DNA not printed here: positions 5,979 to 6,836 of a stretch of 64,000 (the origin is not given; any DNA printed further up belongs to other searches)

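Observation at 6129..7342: Orphan T4-lysozyme-like muramidase plus an overlapping lipoprotein: candidate antibacterial effector/immunity pair on a low-GC islet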

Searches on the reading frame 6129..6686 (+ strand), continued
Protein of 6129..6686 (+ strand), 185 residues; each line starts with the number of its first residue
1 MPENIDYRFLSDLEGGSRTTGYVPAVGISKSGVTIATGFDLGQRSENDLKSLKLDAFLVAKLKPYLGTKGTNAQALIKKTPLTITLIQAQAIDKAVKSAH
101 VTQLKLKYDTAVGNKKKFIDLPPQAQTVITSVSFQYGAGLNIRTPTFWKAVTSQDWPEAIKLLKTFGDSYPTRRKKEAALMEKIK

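Call 18: search_dna_similar(query=window:6129-6686:+, collection=phages, mode=protein, max_rows=25)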
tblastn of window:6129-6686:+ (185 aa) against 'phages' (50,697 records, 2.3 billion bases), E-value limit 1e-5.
Records with a match: 28; places in all: 28; records where one place covers at least 80% of the query: 28.
Best place of each record, by identity: <60% 28.
By first word of the organism name: Vibrio 15; Pelagibacter 8; Pseudoalteromonas 3; uncultured 2.
By host as written in the record: Vibrio parahaemolyticus 4; Candidatus Pelagibacter sp H2P3alpha 4; Vibrio parahaemolyticus MCCC 1A16298 2; Vibrio parahaemolyticus RIMD2210633 2; Candidatus Pelagibacter sp. HTCC7211 2; - 2; Vibrio cholerae O1 El Tor 2; Pseudoalteromonas sp. RHS-str. 402 2; and 8 more.
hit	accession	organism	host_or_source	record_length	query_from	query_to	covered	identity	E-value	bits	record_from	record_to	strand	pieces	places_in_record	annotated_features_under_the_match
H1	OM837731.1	Vibrio phage vB_Vp_PvVp04_M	Vibrio parahaemolyticus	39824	3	182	97%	47.8%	5e-39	146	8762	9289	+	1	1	pesticin domain-containing protein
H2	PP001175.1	Vibrio phage vB_VpaS_PGA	Vibrio parahaemolyticus MCCC 1A16298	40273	3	183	98%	47.5%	2e-39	147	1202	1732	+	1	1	hypothetical protein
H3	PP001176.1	Vibrio phage vB_VpaS_PGB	Vibrio parahaemolyticus MCCC 1A16298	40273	3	183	98%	47.5%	2e-39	147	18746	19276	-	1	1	hypothetical protein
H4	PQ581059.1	Vibrio phage vB_VpM-PP270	Vibrio parahaemolyticus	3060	4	182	97%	47.5%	5e-38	143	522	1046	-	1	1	lysozyme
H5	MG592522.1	Vibrio phage 1.154.O._10N.222.52.B12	Vibrio sp.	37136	4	182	97%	47.5%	5e-38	143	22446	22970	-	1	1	lysozyme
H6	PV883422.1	Vibrio phage vB_VpM-PP270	Vibrio parahaemolyticus VP270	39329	4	182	97%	47.5%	5e-38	143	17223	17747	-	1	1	lysozyme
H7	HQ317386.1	Vibrio phage VBM1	Vibrio parahaemolyticus RIMD2210633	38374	4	182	97%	47.5%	7e-38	143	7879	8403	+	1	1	pesticin domain-containing protein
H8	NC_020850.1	Vibrio phage VBM1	Vibrio parahaemolyticus RIMD2210633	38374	4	182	97%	47.5%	7e-38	143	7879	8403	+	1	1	pesticin domain-containing protein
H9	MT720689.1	Vibrio phage XM1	Vibrio rotiferianus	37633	4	184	98%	47.0%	2e-38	144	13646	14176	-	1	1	hypothetical protein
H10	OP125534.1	Vibrio phage vB_VaM_H2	Vibrio alginolyticus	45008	3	183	98%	46.4%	1e-37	142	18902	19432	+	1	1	VgrG protein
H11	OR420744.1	Pelagibacter phage HTVC134P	Candidatus Pelagibacter sp. HTCC7211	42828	4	181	96%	47.2%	2e-35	136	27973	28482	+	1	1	hypothetical protein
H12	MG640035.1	Vibrio phage Athena1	Vibrio alginolyticus V1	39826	4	182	97%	46.9%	4e-37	140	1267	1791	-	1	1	pesticin domain protein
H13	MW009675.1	Vibrio phage vB_VpP_BT-1011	Vibrio parahaemolyticus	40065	3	183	98%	45.9%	2e-37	141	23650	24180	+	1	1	VgrG protein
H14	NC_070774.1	Vibrio phage vB_VpP_BT-1011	Vibrio parahaemolyticus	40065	3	183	98%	45.9%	2e-37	141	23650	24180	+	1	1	VgrG protein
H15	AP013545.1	uncultured phage MedDCM-OCT-S46-C10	metagenomic fosmid library constructed ...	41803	4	181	96%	46.1%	9e-35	134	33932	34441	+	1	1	pesticin domain-containing protein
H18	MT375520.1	Pelagibacter phage Bylgja EXVC010P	Candidatus Pelagibacter sp H2P3alpha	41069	4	181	96%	43.8%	3e-33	130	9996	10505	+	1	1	putative pesticin domain protein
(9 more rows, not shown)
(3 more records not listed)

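Call 19: search_dna_similar(query=window:6129-6686:+, collection=plasmids, mode=protein, max_rows=25, rows=spread)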
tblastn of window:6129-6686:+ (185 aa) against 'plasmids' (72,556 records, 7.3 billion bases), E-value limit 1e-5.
Records with a match: 85; places in all: 95; records where one place covers at least 80% of the query: 85.
Best place of each record, by identity: <60% 85.
By first word of the organism name: Yersinia 52; Klebsiella 22; Salmonella 3; Escherichia 3; Aliivibrio 1; Serratia 1; Acetobacter 1; Pseudomonas 1; Citrobacter 1.
By predicted mobility (MOB-suite, as given by PLSDB): mobilizable 60; non-mobilizable 22; conjugative 3.
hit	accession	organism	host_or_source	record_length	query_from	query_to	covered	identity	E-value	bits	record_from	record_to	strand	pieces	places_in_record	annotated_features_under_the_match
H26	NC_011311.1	Aliivibrio salmonicida LFI1238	-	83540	5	184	97%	41.1%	1e-31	127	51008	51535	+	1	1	pesticin C-terminus-like muramidase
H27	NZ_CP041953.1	Klebsiella pneumoniae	Homo sapiens,urine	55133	5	183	97%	37.7%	6e-31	124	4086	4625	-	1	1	pesticin C-terminus-like muramidase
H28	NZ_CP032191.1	Klebsiella pneumoniae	-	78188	5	183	97%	37.7%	6e-31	124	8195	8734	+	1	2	pesticin C-terminus-like muramidase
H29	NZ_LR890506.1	Klebsiella pneumoniae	Homo sapiens,rectal swab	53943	5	183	97%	37.7%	9e-31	124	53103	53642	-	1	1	none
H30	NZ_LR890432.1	Klebsiella pneumoniae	Homo sapiens,wound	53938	5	183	97%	37.7%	1e-30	123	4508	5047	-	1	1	pesticin C-terminus-like muramidase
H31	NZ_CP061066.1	Klebsiella pneumoniae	Homo sapiens,rectal swab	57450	5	183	97%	37.7%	1e-30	123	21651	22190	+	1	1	pesticin C-terminus-like muramidase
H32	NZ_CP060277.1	Serratia ureilytica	plant,single cell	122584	16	182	90%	39.8%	2e-28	117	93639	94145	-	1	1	pesticin C-terminus-like muramidase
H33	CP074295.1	Salmonella enterica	food,mixture corn and egg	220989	5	181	96%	29.4%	7e-12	70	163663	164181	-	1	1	hypothetical protein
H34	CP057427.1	Escherichia coli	culture,Pooled pig faecal samples ...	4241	32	183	82%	32.5%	2e-14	77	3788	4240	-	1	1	none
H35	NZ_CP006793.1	Yersinia pestis 2944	-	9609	28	183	84%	30.4%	7e-16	82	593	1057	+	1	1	pst: pesticin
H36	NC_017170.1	Yersinia pestis A1122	-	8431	28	183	84%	30.4%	9e-16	81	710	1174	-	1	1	pst: pesticin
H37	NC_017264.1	Yersinia pestis biovar Medievalis str. Harbin 35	Homo sapiens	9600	28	183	84%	30.4%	9e-16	81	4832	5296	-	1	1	pst: pesticin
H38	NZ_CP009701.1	Yersinia pestis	-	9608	28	183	84%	30.4%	9e-16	81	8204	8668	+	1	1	pst: pesticin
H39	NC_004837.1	Yersinia pestis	-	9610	28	183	84%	30.4%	9e-16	81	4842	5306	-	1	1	pst: pesticin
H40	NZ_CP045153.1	Yersinia pestis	Marmota sibirica,Cell culture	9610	28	183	84%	30.4%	9e-16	81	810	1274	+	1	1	pst: pesticin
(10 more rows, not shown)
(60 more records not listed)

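Call 20: get_annotated_region(hit=H7, flank=4000)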
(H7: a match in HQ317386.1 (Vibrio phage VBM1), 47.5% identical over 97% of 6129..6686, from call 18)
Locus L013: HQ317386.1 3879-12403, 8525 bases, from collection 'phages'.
description: Vibrio phage VBM1 genomic sequence.
organism: Vibrio phage VBM1 (NCBI taxid 754074)
taxonomy: Viruses; Duplodnaviria; Heunggongvirae; Uroviricota; Caudoviricetes
host: Vibrio parahaemolyticus RIMD2210633; source: lobster hatchery; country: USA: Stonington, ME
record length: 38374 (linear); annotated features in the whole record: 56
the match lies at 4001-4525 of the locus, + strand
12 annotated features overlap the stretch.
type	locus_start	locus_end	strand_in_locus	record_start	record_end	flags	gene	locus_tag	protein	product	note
CDS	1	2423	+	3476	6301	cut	-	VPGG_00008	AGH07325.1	RecE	similar to gifsy-1 prophage RecE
CDS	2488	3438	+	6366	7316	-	-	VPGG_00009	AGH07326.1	recombinase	-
CDS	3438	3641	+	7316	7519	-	-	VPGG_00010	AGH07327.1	hypothetical protein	-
CDS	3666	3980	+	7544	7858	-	-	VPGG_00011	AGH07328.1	hypothetical protein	-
CDS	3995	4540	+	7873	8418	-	-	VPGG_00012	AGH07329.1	pesticin domain-containing protein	-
CDS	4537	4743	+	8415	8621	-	-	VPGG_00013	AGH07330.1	hypothetical protein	-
CDS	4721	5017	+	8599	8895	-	-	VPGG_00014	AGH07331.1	hypothetical protein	-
CDS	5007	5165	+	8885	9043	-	-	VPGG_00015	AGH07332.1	hypothetical protein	-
CDS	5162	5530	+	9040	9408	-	-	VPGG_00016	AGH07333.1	hypothetical protein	-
CDS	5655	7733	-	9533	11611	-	-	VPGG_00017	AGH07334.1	hypothetical protein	-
CDS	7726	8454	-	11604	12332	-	-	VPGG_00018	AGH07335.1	hypothetical protein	-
CDS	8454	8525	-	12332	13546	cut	-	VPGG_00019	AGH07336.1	hypothetical protein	-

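Call 21: get_annotated_region(hit=H18, flank=4000)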
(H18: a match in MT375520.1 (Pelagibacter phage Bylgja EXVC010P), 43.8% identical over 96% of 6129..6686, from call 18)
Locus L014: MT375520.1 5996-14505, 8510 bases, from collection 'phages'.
description: Pelagibacter phage Bylgja EXVC010P, complete genome.
organism: Pelagibacter phage Bylgja EXVC010P (NCBI taxid 2736225)
taxonomy: Viruses; Duplodnaviria; Heunggongvirae; Uroviricota; Caudoviricetes; Autographiviridae
host: Candidatus Pelagibacter sp H2P3alpha; source: -; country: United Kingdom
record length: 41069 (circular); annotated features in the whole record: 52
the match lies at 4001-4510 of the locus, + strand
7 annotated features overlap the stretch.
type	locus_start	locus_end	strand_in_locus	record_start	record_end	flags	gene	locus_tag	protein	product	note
CDS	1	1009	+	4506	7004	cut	-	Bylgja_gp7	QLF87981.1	putative tail tube B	-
CDS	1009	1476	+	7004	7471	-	-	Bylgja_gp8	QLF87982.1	hypothetical protein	-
CDS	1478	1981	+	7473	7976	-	-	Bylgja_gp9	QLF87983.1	hypothetical protein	-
CDS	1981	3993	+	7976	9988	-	-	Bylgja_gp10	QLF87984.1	tryptophanyl-tRNA synthetase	-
CDS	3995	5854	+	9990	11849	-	-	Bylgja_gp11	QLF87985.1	putative pesticin domain protein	-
CDS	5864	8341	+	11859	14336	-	-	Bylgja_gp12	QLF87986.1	putative internal virion protein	-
CDS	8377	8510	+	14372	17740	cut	-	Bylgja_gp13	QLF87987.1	tail fiber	-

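Call 22: get_annotated_region(hit=H39, flank=2500)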
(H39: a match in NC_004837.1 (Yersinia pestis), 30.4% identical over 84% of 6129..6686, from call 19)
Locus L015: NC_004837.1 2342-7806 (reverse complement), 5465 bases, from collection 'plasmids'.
description: Yersinia pestis plasmid pPCP1, complete sequence
organism: Yersinia pestis (NCBI taxid 632)
taxonomy: Bacteria; Pseudomonadota; Gammaproteobacteria; Enterobacterales; Yersiniaceae; Yersinia; Yersinia pestis
host: -; source: -; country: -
typing (MOB-suite, as given by PLSDB): mobilizable; replicon rep_cluster_2350
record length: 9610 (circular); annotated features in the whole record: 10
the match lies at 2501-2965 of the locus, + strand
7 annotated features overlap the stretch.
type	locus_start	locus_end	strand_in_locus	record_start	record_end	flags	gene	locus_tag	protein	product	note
CDS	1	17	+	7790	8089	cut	-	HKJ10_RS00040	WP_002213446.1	helix-turn-helix domain-containing protein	-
CDS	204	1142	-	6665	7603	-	pla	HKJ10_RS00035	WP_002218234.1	omptin family plasminogen activator Pla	-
CDS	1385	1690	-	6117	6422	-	-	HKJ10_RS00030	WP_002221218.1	hypothetical protein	-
CDS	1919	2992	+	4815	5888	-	pst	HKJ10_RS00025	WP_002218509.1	pesticin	-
CDS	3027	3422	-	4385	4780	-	-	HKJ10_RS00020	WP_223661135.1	pesticin immunity protein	-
CDS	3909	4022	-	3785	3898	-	-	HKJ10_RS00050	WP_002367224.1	hypothetical protein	-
CDS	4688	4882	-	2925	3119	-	-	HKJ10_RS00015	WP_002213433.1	Rop family plasmid primer RNA-binding protein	-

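Call 23: get_annotated_region(hit=H26, flank=4000)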
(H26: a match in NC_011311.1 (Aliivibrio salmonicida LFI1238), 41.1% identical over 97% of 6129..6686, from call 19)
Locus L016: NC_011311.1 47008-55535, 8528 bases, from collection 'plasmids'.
description: Aliivibrio salmonicida LFI1238 plasmid pVSAL840, complete sequence
organism: Aliivibrio salmonicida LFI1238 (NCBI taxid 316275)
taxonomy: Bacteria; Pseudomonadota; Gammaproteobacteria; Vibrionales; Vibrionaceae; Aliivibrio; Aliivibrio salmonicida; Aliivibrio salmonicida LFI1238
host: -; source: -; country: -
typing (MOB-suite, as given by PLSDB): conjugative; replicon rep_cluster_1462; relaxase MOBF; mating-pair formation MPF_F
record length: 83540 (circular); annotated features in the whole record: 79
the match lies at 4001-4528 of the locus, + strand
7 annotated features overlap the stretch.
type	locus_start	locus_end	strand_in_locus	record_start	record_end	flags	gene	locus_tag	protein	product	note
CDS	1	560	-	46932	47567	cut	-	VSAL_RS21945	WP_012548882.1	recombinase family protein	-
CDS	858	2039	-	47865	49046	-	-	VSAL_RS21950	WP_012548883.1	IS91-like element ISVsa21 family transposase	GO:0006313 - DNA transposition [Evidence IEA]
CDS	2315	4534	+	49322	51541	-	-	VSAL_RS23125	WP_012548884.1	pesticin C-terminus-like muramidase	-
CDS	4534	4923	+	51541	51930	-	-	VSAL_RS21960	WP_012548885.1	hypothetical protein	-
CDS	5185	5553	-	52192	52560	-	-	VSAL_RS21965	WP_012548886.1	hypothetical protein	-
CDS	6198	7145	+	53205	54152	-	-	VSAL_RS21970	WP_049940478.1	Abi family protein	-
CDS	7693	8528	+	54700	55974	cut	-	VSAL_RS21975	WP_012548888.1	nucleotidyltransferase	-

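Call 31: search_protein_families(library=pfam, proteins=[L016:4534-4923:+, L016:2315-4534:+, L015:3027-3422:-, L013:3666-3980:+, L013:4537-4743:+, L013:4721-5017:+, L013:5162-5530:+, L014:3995-5854:+], max_evalue=0.1)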
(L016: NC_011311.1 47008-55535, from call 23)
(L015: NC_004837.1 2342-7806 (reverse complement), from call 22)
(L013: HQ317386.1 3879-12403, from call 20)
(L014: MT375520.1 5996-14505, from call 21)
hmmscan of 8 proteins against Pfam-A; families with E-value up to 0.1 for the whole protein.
L016:4534-4923:+ (129 aa): 1 family
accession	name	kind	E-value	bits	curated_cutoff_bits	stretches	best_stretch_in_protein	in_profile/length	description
PF16765.10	Pim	-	0.01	16.3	24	1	16-89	18-91/91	Pesticin immunity protein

L016:2315-4534:+ (739 aa): 4 families
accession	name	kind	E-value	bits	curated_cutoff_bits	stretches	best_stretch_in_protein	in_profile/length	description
PF16754.10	Pesticin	-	3.1e-42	144.6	25.8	1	563-711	2-156/156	Bacterial toxin homologue of phage lysozyme, C-term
PF01476.26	LysM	-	7.1e-14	51.9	20.9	1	268-312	1-43/43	LysM domain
PF01471.23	PG_binding_1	-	2.4e-08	34.5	23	1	477-518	2-41/57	Putative peptidoglycan binding domain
PF23457.1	LysM2_NFP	-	0.075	13.6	36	0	265-311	5-53/56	NFP LysM2 domain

L015:3027-3422:- (131 aa): 1 family
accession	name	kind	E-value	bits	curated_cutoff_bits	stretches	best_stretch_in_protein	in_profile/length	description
PF16765.10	Pim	-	3.7e-58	194.1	24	1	1-85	7-91/91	Pesticin immunity protein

L013:3666-3980:+ (104 aa): 2 families
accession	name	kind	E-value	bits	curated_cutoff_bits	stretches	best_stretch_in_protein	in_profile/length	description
PF05531.17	NPV_P10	-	0.043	14.8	29.8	0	37-67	16-46/75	Nucleopolyhedrovirus P10 protein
PF13425.11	O-antigen_lig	-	0.095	11.9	31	1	27-92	250-315/462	O-antigen ligase like membrane protein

L013:4537-4743:+ (68 aa): 0 families

L013:4721-5017:+ (98 aa): 3 families
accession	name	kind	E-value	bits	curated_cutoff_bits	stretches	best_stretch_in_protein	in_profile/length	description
PF15345.11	TMEM51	-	0.0062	16.8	25.5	1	11-71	62-120/237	Transmembrane protein 51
PF23933.1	DUF7269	-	0.029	14.9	29.1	1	9-90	22-98/162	Family of unknown function (DUF7269)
PF15807.10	MAP17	-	0.03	14.8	29.6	1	10-76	34-102/122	Membrane-associated protein 117 kDa, PDZK1-interacting protein 1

L013:5162-5530:+ (122 aa): 1 family
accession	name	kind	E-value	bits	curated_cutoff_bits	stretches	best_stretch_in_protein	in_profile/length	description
PF10281.14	Ish1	-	0.042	14.6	26.6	0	71-110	9-36/37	Putative nuclear envelope organisation protein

L014:3995-5854:+ (619 aa): 1 family
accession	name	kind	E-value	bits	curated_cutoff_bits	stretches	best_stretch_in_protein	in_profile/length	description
PF16754.10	Pesticin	-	2.5e-41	141.7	25.8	1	3-147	1-155/156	Bacterial toxin homologue of phage lysozyme, C-term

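Call 32: search_protein_families(library=phrogs, proteins=[L013:3666-3980:+, L013:4537-4743:+, L013:4721-5017:+, L013:5007-5165:+, L013:5162-5530:+, L013:3438-3641:+], max_evalue=0.01)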
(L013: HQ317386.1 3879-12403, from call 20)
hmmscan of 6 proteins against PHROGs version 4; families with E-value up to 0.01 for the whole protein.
L013:3666-3980:+ (104 aa): 0 families

L013:4537-4743:+ (68 aa): 1 family
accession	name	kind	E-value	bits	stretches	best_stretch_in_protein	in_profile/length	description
phrog_35076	-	unknown function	3.5e-52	175.4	1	1-68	1-68/68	-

L013:4721-5017:+ (98 aa): 6 families
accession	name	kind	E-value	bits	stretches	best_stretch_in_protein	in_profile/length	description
phrog_3913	-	unknown function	2.3e-18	67.2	1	3-89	1-83/89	-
phrog_1026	-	lysis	0.00017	22.7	1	3-89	3-80/85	Rz-like spanin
phrog_739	-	lysis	0.0022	19.2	1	12-91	8-90/122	Rz-like spanin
phrog_1152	-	lysis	0.0036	18.3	1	12-76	12-67/127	Rz-like spanin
phrog_13526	-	unknown function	0.0077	17.2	1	19-82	9-68/116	-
phrog_2392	-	moron, auxiliary metabolic gene and host takeover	0.008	15.5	1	11-78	310-377/726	ABC transporter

L013:5007-5165:+ (52 aa): 1 family
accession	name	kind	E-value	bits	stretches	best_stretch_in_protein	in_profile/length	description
phrog_28988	-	unknown function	4.2e-43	146.1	1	1-52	1-52/52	-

L013:5162-5530:+ (122 aa): 1 family
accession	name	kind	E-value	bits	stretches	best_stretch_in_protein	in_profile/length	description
phrog_19546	-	unknown function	1.4e-54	184.4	1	1-118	1-113/113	-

L013:3438-3641:+ (67 aa): 1 family
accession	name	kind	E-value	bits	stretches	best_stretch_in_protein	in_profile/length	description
phrog_268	-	unknown function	2e-11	44.7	1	2-66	37-107/119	-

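Call 38: search_protein_families(library=pfam, proteins=[L004:300-1121:-, L004:791-1747:-, L004:1710-4037:-, L004:4059-4634:-, L004:10307-11533:+, L004:11543-14749:+], max_evalue=0.001)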
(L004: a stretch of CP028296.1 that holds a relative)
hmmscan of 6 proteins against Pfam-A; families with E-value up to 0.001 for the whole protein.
L004:300-1121:- (273 aa): 1 family
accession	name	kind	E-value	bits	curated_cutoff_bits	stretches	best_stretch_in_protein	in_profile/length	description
PF12790.13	T6SS-SciN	-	4.6e-32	110.7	27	1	128-232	4-108/120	Type VI secretion lipoprotein, VasD, EvfM, TssJ, VC_A0113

L004:791-1747:- (318 aa): 0 families

L004:1710-4037:- (775 aa): 3 families
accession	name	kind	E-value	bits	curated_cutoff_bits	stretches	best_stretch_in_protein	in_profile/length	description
PF20232.3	T6SS_FHA_C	-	4.3e-54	183.5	23.7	1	587-766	2-179/180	C-terminal domain of Type VI secretion system FHA protein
PF00498.31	FHA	-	2.4e-10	41.1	20.7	1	30-97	2-67/67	FHA domain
PF16697.10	Yop-YscD_cpl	-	3e-05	24.6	33.2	1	30-101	20-88/94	Inner membrane component of T3SS, cytoplasmic domain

L004:4059-4634:- (191 aa): 2 families
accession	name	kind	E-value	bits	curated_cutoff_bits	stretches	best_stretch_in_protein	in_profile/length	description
PF07719.23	TPR_2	-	3.9e-06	27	27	0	122-153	2-33/34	Tetratricopeptide repeat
PF00515.34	TPR_1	-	3.8e-05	23.7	27.8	0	121-154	1-34/34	Tetratricopeptide repeat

L004:10307-11533:+ (408 aa): 3 families
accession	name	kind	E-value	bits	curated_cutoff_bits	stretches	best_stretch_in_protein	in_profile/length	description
PF13437.12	HlyD_3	-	4.4e-20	72.8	22.2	1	200-291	4-97/106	HlyD family secretion protein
PF16576.10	HlyD_D23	-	1.8e-17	63.8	30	1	76-288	6-202/214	Barrel-sandwich domain of CusB or HlyD membrane-fusion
PF00364.28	Biotin_lipoyl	-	0.00051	20.3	22.1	0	200-226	47-73/73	Biotin-requiring enzyme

L004:11543-14749:+ (1068 aa): 1 family
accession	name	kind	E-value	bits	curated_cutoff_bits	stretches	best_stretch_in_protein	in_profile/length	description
PF00873.25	ACR_tran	-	1.8e-168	562.7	28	1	17-1052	2-1018/1021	AcrB/AcrD/AcrF family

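Call 39: find_encoding_contigs(protein=P0029, flank=10000, max_places=2)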
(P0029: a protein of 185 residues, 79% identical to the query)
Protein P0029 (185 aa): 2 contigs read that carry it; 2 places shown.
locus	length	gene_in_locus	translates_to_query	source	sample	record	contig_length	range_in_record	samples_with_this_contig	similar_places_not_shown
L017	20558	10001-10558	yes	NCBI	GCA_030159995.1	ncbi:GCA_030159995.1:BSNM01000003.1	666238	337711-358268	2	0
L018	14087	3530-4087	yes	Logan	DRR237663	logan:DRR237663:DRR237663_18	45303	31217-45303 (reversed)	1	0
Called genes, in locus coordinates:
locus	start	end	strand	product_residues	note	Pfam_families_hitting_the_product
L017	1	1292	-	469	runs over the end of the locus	PF26146:PI-PLC_X (weak), PF26178:Rv2075c_cat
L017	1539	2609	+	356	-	PF12625:Arabinose_bd, PF12833:HTH_18, PF00165:HTH_AraC (weak)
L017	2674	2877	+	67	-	-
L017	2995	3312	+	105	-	PF12823:DUF3817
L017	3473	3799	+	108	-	-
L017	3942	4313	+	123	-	PF08818:DUF1801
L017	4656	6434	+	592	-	PF13688:Reprolysin_5 (weak), PF05548:Peptidase_M11, PF10633:NPCBM_assoc, PF17803:Cadherin_4, PF17892:Cadherin_5, PF17963:Big_9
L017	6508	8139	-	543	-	-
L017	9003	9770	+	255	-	PF00497:SBP_bac_3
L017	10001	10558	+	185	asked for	PF16754:Pesticin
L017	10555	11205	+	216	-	-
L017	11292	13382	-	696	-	PF04734:Ceramidase_alk, PF17048:Ceramidse_alk_C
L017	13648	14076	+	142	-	PF07876:Dabb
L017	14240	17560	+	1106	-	PF17159:MASE3, PF01590:GAF, PF13185:GAF_2, PF00989:PAS, PF08447:PAS_3, PF08448:PAS_4, PF13426:PAS_9, PF00990:GGDEF, +3 more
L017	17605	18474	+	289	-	-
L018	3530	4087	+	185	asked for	PF16754:Pesticin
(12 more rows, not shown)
